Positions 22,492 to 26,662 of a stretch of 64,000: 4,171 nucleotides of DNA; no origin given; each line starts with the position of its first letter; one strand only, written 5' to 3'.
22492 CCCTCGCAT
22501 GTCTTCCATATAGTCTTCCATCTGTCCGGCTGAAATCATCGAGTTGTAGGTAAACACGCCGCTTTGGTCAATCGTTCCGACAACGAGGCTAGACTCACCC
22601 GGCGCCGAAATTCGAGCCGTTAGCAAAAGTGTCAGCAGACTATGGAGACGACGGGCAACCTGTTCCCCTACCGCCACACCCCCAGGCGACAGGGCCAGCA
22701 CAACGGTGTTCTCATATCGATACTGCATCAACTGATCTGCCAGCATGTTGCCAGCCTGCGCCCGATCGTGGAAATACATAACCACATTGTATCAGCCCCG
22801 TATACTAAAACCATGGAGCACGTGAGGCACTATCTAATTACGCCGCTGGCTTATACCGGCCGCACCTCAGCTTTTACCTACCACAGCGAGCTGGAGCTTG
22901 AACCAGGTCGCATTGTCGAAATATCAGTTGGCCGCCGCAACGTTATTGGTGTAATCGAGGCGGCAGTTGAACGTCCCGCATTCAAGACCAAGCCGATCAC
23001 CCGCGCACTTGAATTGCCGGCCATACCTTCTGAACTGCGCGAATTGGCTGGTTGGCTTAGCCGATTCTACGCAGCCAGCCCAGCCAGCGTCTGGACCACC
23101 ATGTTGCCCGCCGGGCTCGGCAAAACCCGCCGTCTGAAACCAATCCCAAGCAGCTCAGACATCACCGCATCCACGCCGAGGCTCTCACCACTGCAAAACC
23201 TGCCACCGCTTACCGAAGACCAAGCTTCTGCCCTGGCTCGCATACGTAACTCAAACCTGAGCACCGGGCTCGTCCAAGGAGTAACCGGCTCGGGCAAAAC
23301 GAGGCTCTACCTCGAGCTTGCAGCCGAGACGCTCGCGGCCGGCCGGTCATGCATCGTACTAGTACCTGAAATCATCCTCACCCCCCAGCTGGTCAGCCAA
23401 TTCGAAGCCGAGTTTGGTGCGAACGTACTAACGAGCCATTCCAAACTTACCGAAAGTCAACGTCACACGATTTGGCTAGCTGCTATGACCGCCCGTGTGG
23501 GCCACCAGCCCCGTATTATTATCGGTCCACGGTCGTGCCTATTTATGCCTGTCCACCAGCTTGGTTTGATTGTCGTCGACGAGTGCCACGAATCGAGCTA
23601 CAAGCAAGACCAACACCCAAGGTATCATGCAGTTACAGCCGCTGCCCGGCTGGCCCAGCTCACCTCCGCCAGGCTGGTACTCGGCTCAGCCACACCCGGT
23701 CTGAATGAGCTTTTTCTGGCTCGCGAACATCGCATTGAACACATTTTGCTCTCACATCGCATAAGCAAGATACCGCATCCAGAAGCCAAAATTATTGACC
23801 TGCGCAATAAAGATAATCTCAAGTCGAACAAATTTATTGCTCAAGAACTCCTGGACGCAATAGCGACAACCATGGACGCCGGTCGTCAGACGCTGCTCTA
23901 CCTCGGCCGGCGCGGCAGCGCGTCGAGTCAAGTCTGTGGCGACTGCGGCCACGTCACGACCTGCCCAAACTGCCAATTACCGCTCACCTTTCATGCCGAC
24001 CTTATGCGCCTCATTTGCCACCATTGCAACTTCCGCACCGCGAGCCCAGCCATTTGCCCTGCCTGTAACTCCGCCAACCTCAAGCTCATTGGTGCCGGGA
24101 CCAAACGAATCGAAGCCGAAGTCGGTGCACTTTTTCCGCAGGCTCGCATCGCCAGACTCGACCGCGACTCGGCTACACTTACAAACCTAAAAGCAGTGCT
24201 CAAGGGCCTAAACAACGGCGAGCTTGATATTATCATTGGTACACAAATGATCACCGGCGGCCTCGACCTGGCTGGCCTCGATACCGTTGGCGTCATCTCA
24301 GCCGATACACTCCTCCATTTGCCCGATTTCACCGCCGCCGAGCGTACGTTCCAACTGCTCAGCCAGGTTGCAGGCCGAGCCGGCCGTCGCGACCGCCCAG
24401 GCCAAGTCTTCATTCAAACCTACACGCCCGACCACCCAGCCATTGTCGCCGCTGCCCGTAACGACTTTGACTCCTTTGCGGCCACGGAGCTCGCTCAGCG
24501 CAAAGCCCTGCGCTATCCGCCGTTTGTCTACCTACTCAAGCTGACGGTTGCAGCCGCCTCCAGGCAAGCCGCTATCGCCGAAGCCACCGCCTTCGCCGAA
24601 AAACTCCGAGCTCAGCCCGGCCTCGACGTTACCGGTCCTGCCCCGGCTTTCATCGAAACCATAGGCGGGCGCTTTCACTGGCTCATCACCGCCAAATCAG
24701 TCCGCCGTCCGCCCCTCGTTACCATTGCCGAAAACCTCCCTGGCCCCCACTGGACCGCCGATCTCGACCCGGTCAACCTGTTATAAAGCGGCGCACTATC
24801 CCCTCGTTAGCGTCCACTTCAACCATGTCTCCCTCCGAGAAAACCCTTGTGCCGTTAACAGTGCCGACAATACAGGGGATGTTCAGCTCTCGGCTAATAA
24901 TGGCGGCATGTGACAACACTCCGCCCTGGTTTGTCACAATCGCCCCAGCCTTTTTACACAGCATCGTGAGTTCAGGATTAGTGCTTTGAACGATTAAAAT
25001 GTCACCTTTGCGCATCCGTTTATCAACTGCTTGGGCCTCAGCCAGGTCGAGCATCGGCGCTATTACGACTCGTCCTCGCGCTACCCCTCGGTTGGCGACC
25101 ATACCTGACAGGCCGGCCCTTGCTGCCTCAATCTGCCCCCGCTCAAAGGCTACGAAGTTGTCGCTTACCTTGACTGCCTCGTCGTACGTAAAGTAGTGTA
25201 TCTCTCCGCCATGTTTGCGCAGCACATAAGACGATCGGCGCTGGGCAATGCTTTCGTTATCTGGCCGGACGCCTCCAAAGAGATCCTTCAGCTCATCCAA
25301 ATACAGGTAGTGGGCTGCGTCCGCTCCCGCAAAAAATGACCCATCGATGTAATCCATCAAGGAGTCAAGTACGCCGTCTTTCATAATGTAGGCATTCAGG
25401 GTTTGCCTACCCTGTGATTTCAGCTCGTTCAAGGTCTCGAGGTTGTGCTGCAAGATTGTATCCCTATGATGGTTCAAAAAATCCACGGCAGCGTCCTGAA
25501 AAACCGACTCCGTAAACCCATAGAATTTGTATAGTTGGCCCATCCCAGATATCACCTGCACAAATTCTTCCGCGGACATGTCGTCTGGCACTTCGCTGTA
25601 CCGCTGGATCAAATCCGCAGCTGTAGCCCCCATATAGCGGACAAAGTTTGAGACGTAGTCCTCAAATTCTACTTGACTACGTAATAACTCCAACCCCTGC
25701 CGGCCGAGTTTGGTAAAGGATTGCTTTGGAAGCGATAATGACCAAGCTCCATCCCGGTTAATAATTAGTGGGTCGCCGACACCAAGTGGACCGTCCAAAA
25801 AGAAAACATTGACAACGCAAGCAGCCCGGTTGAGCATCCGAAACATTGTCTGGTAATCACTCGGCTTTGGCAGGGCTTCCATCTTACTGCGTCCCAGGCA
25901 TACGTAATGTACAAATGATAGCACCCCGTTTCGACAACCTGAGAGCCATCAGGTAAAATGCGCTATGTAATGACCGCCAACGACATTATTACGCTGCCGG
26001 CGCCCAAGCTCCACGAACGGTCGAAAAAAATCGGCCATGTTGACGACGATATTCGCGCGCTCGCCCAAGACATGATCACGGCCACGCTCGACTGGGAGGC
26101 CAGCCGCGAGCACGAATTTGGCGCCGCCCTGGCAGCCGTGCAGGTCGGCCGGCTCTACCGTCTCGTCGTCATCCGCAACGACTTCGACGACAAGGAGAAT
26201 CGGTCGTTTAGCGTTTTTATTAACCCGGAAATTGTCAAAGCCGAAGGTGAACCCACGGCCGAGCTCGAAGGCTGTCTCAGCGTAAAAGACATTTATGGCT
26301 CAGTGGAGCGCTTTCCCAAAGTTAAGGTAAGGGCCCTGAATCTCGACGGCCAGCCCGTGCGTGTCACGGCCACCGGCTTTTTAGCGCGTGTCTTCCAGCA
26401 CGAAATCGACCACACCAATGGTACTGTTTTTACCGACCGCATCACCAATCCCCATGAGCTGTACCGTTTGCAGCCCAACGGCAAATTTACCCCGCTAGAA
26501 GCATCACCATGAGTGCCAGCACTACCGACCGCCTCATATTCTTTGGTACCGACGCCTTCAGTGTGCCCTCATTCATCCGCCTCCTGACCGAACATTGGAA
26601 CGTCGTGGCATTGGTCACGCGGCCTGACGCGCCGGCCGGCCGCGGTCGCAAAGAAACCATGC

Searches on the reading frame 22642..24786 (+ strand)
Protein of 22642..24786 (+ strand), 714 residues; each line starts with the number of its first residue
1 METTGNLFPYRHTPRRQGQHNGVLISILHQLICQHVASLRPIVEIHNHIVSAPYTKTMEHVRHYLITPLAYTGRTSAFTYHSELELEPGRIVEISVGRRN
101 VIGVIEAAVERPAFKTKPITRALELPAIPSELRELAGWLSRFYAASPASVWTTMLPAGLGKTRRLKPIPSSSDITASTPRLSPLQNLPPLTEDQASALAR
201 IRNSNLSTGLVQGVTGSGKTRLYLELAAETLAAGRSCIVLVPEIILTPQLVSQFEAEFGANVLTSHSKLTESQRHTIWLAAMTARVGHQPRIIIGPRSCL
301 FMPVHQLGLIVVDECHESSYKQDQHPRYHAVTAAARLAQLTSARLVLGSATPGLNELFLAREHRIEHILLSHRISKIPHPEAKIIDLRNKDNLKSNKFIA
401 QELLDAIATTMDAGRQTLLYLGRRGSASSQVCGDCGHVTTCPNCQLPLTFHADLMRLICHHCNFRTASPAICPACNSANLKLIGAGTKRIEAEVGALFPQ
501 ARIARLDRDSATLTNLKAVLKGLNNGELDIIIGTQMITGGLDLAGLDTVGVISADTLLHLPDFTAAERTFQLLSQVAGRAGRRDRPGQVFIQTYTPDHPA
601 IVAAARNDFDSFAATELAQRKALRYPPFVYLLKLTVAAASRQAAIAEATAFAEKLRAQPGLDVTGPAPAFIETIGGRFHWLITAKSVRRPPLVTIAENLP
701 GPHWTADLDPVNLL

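Call 10: search_protein_families(library=pfam, proteins=[window:22642-24786:+])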
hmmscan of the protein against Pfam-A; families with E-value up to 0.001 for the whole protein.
window:22642-24786:+ (714 aa): 7 families
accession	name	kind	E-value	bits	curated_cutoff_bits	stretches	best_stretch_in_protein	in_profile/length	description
PF00270.35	DEAD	-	1.6e-16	60.9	26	1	191-353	1-161/167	DEAD/DEAH box helicase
PF04851.21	ResIII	-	2.2e-14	54.1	22.5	1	190-352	4-162/164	Type III restriction enzyme, res subunit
PF17764.6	PriA_3primeBD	-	1.4e-12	47.7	22.7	1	77-156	11-96/96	3'DNA-binding domain (3'BD)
PF18074.6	PriA_C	-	7.9e-10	39.9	26.9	1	627-699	1-76/95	Primosomal protein N C-terminal domain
PF18319.7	Zn_ribbon_PriA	-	1.1e-07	32.2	26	1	441-465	1-25/27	PriA DNA helicase Cys-rich region (CRR) domain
PF00271.37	Helicase_C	-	4.8e-06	27.2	23.5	1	502-583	41-109/110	Helicase conserved C-terminal domain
PF13604.12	AAA_30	-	0.00012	22.3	27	1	190-315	2-97/191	AAA domain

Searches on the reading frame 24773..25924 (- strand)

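Call 10: search_protein_families(library=pfam, proteins=[window:24773-25924:-])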
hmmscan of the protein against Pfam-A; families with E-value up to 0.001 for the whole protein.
window:24773-25924:- (383 aa): 1 family
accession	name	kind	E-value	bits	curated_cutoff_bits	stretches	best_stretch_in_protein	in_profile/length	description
PF00391.29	PEP-utilizers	-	2.6e-23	81.9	23.1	1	305-375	2-72/72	PEP-utilising enzyme, mobile domain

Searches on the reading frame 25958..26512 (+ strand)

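Call 10: search_protein_families(library=pfam, proteins=[window:25958-26512:+])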
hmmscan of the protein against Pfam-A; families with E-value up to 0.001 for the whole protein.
window:25958-26512:+ (184 aa): 1 family
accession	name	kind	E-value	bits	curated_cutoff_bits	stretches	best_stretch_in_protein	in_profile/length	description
PF01327.26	Pep_deformylase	-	1.1e-43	148.9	22.8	1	9-165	3-153/156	Polypeptide deformylase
